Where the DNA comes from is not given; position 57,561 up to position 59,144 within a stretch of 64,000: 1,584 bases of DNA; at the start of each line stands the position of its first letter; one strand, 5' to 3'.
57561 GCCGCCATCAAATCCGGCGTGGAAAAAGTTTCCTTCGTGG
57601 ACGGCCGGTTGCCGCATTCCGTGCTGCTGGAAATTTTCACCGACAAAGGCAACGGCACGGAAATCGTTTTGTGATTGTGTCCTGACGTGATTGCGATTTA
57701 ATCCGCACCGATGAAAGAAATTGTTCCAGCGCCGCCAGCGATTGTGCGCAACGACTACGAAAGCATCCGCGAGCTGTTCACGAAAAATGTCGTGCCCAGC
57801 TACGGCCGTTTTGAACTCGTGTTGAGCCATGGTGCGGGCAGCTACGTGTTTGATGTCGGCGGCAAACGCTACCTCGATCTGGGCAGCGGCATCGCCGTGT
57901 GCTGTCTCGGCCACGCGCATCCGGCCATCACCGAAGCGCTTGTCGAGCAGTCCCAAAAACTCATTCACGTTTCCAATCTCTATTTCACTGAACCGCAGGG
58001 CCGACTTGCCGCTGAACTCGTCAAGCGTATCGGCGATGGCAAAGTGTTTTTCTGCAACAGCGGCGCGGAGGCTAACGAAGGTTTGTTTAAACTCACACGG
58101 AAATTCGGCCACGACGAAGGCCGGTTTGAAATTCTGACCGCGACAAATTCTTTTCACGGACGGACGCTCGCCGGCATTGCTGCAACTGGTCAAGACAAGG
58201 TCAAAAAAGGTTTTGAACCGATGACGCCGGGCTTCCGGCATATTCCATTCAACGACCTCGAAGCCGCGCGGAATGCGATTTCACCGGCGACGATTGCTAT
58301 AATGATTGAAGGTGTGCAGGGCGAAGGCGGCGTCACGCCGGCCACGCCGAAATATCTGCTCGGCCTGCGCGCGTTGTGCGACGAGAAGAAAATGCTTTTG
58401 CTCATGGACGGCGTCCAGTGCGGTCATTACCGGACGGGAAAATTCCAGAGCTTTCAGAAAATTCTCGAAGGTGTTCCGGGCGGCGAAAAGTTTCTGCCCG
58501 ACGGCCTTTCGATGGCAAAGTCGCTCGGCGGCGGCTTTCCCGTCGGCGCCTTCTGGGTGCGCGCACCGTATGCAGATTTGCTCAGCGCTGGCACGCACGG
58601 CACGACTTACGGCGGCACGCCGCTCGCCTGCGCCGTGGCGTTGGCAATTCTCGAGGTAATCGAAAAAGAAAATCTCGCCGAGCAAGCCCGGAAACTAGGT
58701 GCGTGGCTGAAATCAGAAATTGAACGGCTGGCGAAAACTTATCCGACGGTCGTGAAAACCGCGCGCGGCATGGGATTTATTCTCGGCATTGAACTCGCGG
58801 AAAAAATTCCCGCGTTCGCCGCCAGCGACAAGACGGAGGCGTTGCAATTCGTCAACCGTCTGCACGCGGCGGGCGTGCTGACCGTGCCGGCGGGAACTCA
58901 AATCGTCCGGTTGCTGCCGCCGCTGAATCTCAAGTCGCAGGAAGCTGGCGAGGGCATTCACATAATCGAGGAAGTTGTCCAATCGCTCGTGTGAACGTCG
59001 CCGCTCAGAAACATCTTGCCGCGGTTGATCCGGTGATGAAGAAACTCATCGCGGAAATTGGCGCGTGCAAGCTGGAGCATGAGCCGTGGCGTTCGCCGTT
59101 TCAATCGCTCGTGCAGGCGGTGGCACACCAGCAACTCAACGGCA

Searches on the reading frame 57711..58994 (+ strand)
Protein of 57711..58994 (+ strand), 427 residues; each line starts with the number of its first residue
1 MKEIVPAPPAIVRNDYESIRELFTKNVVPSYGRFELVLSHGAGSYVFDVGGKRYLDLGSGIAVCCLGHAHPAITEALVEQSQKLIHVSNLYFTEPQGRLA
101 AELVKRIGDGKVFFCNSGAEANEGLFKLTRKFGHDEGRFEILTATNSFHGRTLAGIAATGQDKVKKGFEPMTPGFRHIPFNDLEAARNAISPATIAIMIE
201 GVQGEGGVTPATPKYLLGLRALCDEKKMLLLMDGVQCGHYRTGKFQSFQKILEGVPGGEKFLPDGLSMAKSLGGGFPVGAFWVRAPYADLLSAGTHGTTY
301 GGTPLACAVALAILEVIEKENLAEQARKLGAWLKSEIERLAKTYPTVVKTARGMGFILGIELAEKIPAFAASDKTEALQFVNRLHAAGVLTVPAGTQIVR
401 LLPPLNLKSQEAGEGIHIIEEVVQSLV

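Call 82: search_protein_families(library=pfam, proteins=[window:57711-58994:+], max_evalue=0.001)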
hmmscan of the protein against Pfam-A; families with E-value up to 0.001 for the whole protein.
window:57711-58994:+ (427 aa): 1 family
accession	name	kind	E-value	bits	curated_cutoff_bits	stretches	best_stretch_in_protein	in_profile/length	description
PF00202.27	Aminotran_3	-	3.4e-100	336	30.5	1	33-422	8-402/403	Aminotransferase class-III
